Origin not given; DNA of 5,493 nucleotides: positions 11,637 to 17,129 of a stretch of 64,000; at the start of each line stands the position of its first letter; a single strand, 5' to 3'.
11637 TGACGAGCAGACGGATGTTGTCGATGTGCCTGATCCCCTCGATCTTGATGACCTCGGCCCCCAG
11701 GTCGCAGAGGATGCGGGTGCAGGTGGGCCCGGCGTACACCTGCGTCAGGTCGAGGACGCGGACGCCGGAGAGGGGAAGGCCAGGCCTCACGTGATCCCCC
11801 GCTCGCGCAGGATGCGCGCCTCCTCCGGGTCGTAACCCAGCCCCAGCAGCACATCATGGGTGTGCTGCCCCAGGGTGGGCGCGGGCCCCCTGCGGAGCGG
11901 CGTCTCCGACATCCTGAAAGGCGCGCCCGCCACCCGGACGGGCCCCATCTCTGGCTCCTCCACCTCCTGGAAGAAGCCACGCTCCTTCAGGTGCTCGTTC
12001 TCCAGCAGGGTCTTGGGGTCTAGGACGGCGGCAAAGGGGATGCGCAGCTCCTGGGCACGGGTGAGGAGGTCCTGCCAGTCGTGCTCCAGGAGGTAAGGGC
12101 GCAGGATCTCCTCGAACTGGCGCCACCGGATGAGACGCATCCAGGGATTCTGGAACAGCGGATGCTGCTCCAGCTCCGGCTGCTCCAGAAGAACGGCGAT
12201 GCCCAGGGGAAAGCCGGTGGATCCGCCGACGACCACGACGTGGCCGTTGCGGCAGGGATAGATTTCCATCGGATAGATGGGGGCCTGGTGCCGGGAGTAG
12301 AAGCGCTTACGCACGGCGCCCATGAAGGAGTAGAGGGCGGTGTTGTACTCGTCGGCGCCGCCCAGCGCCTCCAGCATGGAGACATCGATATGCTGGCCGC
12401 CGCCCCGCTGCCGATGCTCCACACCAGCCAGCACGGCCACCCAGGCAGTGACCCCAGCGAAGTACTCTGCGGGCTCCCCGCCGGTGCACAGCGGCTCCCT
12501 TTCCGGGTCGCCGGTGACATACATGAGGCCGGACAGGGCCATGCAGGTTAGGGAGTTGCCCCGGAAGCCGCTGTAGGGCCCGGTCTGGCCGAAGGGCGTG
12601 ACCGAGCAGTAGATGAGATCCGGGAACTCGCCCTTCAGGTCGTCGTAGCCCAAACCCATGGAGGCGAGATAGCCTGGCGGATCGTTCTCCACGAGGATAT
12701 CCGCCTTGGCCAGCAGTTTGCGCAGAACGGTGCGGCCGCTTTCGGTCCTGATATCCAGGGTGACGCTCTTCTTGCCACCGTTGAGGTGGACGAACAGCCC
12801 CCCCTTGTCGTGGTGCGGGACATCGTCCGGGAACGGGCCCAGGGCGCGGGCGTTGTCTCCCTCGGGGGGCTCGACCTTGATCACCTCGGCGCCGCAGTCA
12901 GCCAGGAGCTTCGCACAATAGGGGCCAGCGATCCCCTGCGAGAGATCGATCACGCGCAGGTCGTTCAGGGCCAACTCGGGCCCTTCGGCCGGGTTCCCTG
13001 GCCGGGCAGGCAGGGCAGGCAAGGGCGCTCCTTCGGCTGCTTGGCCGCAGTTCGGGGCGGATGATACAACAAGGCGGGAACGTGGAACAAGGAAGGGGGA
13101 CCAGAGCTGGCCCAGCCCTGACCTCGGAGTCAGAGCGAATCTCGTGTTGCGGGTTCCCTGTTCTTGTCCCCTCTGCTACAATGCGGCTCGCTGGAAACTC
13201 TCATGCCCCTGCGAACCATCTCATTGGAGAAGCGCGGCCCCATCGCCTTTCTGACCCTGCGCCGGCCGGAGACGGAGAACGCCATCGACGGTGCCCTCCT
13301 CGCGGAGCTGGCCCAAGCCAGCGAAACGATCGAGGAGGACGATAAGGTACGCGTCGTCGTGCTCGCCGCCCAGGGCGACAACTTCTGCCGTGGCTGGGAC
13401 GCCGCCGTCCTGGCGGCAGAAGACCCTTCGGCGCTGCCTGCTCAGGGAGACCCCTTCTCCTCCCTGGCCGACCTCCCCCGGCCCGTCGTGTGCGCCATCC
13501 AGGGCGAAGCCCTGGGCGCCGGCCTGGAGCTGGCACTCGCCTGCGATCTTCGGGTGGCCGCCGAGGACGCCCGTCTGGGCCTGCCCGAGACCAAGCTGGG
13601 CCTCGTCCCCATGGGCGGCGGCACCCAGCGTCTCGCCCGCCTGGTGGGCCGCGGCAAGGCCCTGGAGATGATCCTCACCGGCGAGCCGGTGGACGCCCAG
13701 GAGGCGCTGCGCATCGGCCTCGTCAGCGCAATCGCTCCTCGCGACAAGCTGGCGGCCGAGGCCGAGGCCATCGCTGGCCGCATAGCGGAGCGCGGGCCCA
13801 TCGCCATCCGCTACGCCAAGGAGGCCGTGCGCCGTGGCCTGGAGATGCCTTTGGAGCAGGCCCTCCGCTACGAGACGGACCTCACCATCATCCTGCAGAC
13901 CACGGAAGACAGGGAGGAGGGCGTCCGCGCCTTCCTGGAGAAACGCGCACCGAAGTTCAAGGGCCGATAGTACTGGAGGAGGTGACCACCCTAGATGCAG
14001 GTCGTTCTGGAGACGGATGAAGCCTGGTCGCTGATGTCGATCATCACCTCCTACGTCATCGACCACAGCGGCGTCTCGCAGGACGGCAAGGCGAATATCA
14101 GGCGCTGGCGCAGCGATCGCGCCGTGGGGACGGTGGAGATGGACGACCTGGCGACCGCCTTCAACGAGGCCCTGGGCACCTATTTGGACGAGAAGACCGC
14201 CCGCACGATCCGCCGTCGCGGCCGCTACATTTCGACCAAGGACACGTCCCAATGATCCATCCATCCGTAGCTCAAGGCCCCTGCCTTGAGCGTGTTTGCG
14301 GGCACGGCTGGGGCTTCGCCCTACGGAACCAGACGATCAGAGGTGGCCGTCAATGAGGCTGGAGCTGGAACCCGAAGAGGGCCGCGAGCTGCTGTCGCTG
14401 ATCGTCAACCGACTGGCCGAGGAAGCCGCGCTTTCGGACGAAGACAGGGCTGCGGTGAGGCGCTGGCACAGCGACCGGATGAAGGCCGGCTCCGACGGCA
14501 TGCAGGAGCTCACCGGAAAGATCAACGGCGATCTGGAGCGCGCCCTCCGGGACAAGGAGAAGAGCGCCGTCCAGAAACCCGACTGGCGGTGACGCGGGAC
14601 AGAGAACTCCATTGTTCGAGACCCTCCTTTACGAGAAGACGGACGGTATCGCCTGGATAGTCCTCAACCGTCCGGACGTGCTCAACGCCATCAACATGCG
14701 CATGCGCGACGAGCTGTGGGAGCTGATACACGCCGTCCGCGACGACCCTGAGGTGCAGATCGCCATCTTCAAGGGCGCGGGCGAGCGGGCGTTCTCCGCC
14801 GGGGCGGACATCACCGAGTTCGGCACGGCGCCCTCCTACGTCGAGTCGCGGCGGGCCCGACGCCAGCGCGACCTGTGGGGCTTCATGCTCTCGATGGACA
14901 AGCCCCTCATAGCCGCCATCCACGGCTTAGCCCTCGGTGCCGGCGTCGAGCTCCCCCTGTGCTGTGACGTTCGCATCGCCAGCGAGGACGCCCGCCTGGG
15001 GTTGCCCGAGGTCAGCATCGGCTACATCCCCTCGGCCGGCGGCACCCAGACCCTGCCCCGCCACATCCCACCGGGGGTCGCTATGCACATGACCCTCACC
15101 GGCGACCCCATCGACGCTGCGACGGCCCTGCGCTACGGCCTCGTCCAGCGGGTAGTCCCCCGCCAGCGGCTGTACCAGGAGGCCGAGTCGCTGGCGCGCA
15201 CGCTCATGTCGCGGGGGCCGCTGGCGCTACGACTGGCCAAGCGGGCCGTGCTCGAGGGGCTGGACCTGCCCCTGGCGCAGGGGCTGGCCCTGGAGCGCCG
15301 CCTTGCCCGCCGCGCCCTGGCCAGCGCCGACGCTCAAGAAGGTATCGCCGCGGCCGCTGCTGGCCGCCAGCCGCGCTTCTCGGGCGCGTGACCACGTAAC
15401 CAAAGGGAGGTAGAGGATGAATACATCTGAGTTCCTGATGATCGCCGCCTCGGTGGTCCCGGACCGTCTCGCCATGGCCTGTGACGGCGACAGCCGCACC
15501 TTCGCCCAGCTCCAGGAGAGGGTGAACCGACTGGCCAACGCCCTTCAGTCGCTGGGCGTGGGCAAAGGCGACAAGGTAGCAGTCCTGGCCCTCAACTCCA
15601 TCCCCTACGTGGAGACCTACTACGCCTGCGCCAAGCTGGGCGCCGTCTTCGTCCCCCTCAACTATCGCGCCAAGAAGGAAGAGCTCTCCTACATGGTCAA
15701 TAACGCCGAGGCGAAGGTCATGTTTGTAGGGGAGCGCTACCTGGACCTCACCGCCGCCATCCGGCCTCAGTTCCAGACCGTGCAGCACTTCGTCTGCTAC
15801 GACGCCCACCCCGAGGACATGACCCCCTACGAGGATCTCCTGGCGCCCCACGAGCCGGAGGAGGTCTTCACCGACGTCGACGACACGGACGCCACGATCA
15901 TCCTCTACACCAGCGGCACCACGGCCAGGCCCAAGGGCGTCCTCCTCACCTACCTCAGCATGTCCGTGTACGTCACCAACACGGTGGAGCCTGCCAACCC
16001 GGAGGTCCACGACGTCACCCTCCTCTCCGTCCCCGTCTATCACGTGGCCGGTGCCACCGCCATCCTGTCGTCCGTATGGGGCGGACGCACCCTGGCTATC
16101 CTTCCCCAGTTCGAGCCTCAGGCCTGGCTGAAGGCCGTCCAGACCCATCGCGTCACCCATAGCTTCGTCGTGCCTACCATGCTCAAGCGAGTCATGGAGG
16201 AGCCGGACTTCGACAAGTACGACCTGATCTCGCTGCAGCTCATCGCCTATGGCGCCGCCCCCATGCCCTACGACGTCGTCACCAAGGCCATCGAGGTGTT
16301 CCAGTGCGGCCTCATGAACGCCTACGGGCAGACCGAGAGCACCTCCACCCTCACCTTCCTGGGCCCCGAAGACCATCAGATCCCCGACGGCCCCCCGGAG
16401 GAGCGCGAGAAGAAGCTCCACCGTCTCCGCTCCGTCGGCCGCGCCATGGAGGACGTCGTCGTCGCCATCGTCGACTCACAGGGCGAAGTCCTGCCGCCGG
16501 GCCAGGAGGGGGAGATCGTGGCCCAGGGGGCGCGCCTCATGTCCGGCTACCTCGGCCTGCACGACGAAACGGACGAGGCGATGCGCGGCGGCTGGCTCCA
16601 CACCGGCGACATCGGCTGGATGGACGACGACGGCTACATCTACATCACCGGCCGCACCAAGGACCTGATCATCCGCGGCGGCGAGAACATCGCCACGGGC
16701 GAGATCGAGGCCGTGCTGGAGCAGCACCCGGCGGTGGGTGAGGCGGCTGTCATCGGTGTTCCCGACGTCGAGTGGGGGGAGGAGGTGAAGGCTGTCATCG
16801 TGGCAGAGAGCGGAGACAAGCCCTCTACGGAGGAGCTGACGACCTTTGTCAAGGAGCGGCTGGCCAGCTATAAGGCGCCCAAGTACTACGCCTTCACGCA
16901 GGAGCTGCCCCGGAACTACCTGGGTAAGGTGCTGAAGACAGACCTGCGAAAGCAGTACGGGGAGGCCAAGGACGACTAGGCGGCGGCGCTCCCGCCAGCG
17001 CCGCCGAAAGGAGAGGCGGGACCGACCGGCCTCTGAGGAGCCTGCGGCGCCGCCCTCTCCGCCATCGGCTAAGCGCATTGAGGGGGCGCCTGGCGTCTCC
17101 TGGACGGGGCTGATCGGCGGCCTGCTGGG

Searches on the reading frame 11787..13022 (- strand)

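Call 54: search_protein_families(library=pfam, proteins=[window:11787-13022:-], max_evalue=0.00001)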
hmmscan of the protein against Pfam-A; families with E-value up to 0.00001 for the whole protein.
window:11787-13022:- (411 aa): 1 family
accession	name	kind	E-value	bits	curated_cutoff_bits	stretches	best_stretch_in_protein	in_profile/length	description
PF02515.22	CoA_transf_3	-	8.3e-99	331.6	23.3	1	19-388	1-366/366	CoA-transferase family III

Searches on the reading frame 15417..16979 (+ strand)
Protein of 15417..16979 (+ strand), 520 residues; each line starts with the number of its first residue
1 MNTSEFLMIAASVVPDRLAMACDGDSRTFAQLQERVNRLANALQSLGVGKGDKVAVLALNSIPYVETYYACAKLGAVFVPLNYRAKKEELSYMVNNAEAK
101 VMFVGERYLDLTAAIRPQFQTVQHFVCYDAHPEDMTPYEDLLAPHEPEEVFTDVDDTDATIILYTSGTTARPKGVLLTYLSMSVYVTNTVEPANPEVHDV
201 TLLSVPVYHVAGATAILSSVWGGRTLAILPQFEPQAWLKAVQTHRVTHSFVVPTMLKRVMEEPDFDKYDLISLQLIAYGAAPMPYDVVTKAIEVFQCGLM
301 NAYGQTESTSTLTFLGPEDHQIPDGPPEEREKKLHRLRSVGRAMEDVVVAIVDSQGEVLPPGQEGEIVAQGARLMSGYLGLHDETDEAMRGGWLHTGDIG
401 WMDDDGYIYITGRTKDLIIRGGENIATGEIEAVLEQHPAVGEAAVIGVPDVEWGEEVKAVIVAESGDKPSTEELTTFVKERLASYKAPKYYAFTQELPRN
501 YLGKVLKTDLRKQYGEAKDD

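Call 54: search_protein_families(library=pfam, proteins=[window:15417-16979:+], max_evalue=0.00001)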
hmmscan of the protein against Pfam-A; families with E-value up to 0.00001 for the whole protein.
window:15417-16979:+ (520 aa): 2 families
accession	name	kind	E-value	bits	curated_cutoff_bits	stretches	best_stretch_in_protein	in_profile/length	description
PF00501.34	AMP-binding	-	8.5e-86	288.6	29.9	1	11-379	5-384/384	AMP-binding enzyme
PF13193.12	AMP-binding_C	-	5.6e-19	69.3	24.5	1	429-504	1-76/76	AMP-binding enzyme C-terminal domain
